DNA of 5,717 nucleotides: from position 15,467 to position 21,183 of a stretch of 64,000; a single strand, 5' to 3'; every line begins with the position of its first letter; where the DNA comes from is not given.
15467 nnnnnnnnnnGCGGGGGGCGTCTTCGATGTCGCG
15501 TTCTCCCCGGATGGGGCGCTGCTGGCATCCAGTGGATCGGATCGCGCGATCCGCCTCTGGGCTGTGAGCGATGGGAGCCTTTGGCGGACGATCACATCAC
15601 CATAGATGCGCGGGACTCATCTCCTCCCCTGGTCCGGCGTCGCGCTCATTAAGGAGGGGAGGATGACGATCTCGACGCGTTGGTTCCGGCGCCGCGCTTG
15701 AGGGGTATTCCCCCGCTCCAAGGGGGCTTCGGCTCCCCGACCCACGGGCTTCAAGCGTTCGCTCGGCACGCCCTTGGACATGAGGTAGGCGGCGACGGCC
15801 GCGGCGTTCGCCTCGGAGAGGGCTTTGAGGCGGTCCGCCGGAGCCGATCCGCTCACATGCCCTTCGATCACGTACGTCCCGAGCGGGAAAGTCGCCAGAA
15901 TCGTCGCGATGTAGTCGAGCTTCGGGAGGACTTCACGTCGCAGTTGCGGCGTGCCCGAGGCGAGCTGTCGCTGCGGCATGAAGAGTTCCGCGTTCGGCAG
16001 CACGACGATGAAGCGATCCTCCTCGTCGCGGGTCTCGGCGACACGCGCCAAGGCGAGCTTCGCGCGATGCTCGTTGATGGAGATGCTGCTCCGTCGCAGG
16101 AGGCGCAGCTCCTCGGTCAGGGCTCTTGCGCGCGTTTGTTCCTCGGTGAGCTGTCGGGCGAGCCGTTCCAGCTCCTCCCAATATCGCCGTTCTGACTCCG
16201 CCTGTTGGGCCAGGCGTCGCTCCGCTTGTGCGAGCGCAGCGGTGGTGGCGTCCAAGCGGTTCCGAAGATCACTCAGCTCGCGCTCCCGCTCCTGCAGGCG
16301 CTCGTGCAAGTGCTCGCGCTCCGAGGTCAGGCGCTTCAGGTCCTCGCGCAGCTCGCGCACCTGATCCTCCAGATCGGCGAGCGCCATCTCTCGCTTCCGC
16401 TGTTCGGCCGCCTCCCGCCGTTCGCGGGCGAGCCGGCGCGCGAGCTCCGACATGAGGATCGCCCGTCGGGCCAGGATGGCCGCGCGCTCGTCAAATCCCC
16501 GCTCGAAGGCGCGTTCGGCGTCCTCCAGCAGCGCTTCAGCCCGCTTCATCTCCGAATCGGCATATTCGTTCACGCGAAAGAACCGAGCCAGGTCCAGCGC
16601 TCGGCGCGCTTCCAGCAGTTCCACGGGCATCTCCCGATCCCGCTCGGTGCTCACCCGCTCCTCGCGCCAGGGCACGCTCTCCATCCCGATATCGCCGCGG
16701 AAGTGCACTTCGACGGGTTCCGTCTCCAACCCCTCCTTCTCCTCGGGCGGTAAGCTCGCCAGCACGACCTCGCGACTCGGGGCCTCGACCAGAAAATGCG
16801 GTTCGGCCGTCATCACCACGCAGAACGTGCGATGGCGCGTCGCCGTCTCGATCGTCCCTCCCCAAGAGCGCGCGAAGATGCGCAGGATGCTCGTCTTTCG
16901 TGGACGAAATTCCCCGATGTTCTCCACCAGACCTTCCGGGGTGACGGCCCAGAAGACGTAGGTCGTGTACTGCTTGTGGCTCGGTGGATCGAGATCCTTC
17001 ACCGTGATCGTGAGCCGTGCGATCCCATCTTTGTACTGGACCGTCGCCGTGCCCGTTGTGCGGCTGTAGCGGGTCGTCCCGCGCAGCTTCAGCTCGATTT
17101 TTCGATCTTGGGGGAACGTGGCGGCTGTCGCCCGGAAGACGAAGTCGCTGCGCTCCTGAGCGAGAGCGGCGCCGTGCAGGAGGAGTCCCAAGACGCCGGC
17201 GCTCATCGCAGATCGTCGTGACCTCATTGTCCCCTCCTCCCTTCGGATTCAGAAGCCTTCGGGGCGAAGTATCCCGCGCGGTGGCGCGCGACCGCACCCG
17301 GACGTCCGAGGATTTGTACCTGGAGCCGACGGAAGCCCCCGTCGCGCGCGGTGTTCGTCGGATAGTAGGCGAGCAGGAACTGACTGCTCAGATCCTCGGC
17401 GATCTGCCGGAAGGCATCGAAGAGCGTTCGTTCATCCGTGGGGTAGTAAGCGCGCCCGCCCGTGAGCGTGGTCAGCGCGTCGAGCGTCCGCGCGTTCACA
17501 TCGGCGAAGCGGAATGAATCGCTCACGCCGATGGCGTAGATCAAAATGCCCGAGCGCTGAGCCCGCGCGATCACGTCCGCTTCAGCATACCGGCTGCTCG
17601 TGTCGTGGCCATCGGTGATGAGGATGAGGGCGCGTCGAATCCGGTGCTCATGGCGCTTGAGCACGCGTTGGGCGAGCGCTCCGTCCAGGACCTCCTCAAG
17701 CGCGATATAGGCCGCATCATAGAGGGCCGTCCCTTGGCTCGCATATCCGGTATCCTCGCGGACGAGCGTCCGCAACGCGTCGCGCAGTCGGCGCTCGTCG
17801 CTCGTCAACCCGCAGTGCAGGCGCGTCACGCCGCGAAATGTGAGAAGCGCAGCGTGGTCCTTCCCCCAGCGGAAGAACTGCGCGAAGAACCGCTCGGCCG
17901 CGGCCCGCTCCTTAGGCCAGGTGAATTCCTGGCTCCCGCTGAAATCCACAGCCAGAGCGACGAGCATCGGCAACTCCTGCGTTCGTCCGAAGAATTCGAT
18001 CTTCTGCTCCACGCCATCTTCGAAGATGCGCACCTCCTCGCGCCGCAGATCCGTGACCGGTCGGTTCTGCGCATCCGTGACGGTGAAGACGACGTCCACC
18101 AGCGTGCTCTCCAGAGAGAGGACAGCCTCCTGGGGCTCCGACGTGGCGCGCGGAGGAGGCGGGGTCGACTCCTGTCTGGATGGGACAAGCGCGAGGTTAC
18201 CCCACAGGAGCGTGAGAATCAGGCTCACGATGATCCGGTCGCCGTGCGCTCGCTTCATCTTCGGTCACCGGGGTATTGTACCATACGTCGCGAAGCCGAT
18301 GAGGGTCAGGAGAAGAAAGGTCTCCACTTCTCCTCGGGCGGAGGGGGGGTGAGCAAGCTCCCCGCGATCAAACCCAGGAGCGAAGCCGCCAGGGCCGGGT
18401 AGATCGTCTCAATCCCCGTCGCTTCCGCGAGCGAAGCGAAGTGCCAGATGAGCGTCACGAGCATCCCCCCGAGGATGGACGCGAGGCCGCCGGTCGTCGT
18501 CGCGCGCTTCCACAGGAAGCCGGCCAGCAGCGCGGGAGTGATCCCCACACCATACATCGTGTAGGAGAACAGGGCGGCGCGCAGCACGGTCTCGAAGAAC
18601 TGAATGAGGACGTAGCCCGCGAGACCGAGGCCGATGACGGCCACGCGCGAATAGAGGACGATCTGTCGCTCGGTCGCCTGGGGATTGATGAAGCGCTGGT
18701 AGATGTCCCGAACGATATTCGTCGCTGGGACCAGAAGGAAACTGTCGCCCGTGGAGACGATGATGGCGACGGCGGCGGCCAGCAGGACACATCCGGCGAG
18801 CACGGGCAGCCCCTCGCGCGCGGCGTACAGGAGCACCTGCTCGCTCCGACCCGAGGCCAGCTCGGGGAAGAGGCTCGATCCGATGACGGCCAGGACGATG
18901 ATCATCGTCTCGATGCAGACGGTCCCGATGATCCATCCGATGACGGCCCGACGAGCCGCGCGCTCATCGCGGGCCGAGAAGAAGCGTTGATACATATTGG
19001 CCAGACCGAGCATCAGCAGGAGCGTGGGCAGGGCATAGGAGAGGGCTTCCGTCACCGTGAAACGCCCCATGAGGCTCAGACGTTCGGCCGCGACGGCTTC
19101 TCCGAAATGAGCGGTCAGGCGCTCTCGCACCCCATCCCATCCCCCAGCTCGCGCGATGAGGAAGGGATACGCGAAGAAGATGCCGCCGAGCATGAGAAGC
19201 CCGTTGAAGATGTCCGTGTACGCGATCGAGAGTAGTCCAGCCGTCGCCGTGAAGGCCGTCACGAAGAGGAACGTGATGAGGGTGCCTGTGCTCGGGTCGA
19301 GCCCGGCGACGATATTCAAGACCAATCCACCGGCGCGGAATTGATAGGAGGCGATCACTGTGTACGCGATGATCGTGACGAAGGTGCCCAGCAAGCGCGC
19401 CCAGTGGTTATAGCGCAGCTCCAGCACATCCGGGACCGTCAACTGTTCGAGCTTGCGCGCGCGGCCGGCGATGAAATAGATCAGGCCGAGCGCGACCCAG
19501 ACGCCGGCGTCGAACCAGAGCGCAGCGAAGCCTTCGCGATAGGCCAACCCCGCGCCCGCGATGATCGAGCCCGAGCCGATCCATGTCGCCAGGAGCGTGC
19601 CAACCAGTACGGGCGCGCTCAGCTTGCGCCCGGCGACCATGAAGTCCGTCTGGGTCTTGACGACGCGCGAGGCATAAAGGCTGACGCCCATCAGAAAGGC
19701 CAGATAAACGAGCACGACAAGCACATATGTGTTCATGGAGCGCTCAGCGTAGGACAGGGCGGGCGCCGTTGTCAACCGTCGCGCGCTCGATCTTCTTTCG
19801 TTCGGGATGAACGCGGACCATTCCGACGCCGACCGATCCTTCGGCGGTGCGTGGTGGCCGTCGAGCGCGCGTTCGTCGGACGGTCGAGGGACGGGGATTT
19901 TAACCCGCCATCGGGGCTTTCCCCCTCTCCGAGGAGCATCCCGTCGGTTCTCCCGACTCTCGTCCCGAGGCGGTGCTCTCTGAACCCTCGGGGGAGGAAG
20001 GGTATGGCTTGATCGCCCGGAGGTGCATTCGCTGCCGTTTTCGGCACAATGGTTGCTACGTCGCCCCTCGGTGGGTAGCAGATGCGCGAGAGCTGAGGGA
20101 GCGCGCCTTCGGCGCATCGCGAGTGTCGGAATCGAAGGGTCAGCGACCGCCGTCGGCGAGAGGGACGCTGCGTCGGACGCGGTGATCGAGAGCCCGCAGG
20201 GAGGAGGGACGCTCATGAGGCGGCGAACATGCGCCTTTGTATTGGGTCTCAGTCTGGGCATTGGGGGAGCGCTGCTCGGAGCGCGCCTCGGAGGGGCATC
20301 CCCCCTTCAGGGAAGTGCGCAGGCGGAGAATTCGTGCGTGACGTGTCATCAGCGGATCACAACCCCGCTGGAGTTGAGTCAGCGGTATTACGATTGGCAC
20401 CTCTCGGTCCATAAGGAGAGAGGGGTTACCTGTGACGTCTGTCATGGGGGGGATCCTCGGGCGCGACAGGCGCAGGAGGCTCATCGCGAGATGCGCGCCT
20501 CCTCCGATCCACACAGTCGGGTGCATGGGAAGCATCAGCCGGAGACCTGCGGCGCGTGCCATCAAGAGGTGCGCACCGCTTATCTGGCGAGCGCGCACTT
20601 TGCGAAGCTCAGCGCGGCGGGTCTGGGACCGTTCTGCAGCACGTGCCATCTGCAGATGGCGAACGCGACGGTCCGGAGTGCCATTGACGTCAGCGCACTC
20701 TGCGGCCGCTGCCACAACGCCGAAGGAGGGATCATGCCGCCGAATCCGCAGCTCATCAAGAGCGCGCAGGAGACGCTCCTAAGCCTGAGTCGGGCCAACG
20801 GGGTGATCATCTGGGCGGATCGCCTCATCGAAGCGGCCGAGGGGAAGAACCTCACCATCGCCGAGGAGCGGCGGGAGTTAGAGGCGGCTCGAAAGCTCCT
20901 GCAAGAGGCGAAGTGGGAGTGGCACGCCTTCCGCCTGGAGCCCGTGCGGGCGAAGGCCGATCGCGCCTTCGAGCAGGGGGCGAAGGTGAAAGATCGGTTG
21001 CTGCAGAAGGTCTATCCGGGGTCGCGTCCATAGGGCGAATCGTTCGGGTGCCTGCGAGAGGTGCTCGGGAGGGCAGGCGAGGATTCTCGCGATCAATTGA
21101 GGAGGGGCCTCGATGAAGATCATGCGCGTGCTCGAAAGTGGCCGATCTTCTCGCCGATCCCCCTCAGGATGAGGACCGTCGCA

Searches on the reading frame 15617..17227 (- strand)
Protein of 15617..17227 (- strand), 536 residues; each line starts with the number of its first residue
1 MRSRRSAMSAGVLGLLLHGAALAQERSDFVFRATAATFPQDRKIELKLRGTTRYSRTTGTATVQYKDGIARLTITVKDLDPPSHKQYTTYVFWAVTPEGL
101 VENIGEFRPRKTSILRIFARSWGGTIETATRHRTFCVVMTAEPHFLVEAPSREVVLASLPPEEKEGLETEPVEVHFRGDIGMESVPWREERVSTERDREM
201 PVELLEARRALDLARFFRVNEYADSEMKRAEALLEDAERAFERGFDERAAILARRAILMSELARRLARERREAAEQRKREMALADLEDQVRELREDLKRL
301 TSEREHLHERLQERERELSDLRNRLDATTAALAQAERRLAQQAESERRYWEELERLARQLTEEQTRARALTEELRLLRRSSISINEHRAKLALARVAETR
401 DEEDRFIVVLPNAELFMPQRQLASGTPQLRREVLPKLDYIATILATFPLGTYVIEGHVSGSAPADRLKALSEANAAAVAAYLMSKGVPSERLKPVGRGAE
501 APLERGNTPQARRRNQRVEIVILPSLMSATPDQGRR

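Call 60: search_protein_families(library=pfam, proteins=[window:15617-17227:-], max_evalue=0.00001)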
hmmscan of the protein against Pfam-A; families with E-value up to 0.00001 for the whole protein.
window:15617-17227:- (536 aa): 1 family
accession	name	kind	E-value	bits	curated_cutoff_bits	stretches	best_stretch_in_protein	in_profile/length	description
PF00691.25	OmpA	-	5.7e-13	49.5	27.2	1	424-515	4-97/98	OmpA family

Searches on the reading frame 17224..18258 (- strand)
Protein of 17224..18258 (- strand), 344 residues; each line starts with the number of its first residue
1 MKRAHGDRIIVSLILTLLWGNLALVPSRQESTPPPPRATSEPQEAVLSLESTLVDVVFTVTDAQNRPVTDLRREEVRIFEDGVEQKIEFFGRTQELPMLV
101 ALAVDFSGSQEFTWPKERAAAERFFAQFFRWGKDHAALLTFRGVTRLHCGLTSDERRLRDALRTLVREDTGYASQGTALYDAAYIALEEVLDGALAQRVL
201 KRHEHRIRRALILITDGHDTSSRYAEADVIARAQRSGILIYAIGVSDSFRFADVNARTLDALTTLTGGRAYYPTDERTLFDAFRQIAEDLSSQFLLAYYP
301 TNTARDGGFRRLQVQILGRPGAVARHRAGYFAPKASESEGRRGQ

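Call 60: search_protein_families(library=pfam, proteins=[window:17224-18258:-], max_evalue=0.00001)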
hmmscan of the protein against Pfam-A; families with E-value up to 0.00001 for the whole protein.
window:17224-18258:- (344 aa): 2 families
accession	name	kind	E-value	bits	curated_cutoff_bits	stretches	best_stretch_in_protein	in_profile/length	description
PF00092.34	VWA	-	6.8e-13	49.6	23.8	1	100-281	2-170/174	von Willebrand factor type A domain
PF13519.12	VWA_2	-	1.4e-07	32.6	27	1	101-218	2-107/107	von Willebrand factor type A domain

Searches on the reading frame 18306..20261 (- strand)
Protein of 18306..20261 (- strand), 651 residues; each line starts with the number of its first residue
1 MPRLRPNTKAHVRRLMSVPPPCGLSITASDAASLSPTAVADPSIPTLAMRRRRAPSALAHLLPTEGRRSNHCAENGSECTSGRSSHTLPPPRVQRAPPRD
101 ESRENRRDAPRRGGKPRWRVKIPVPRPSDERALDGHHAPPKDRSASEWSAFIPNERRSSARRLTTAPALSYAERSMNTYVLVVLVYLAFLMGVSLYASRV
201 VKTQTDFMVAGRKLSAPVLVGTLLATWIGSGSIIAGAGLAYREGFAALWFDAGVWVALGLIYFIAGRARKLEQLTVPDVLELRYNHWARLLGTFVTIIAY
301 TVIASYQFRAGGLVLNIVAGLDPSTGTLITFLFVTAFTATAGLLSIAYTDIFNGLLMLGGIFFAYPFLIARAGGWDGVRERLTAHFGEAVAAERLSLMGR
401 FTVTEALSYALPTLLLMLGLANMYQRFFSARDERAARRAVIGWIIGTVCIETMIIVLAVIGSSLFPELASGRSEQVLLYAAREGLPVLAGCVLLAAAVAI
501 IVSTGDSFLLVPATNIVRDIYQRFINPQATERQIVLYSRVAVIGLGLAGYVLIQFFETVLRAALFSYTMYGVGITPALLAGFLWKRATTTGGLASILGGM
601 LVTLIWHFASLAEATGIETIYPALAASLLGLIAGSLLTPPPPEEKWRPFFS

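Call 87: search_protein_families(library=pfam, proteins=[window:18306-20261:-], max_evalue=0.00001)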
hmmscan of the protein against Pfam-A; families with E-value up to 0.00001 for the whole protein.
window:18306-20261:- (651 aa): 1 family
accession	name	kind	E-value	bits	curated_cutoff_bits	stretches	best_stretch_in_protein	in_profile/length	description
PF00474.23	SSF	-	1.7e-38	133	22.8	1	207-599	1-406/406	Sodium:solute symporter family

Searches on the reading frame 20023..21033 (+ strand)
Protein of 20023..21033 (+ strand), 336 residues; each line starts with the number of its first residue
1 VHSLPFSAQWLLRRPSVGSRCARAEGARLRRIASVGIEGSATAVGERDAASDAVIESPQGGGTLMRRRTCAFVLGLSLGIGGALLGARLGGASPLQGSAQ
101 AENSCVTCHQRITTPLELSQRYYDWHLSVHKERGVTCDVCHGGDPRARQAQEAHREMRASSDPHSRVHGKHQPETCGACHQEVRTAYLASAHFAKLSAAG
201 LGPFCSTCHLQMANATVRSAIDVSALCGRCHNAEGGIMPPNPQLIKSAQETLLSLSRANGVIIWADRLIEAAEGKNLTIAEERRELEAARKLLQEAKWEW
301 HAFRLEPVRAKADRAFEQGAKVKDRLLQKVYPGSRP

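Call 3: search_protein_families(library=pfam, proteins=[window:20023-21033:+], max_evalue=0.01)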
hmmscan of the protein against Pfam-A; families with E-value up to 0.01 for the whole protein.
window:20023-21033:+ (336 aa): 3 families
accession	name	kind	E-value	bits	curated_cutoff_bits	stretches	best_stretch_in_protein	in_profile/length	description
PF14522.11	Cytochrome_C7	-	8.3e-08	32.4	24.8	1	167-232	7-67/67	Cytochrome c7 and related cytochrome c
PF22113.1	Mtrc-MtrF_II-IV_dom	-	2.1e-05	24.6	30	0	205-234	9-38/176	Outer membrane cytochrome MtrC/MtrF-like, domains II/IV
PF14537.11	Cytochrom_c3_2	-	0.0028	18.5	25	0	129-232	1-79/79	Cytochrome c3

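Call 4: search_protein_families(library=ncbifam, proteins=[window:20023-21033:+], max_evalue=0.01)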
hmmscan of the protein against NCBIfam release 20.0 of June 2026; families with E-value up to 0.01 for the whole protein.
window:20023-21033:+ (336 aa): 4 families
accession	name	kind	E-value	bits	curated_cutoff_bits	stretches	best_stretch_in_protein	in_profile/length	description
TIGR03508.1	decahem_SO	subfamily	3.8e-07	29.8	192.2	1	102-234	2-127/258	DmsE family decaheme c-type cytochrome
NF040943.1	cytoc3_ExtM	equivalog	3.6e-06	25.6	800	1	98-181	15-80/599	selenite/tellurite reduction operon c-type cytochrome ExtM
NF041028.1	decahem_GSU2203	exception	8.8e-05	21.8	325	1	99-236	98-212/317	GSU2203 family decaheme c-type cytochrome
TIGR04257.1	nanowire_3heme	domain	0.00042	20.4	40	0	191-234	19-61/75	c(7)-type cytochrome triheme domain-containing protein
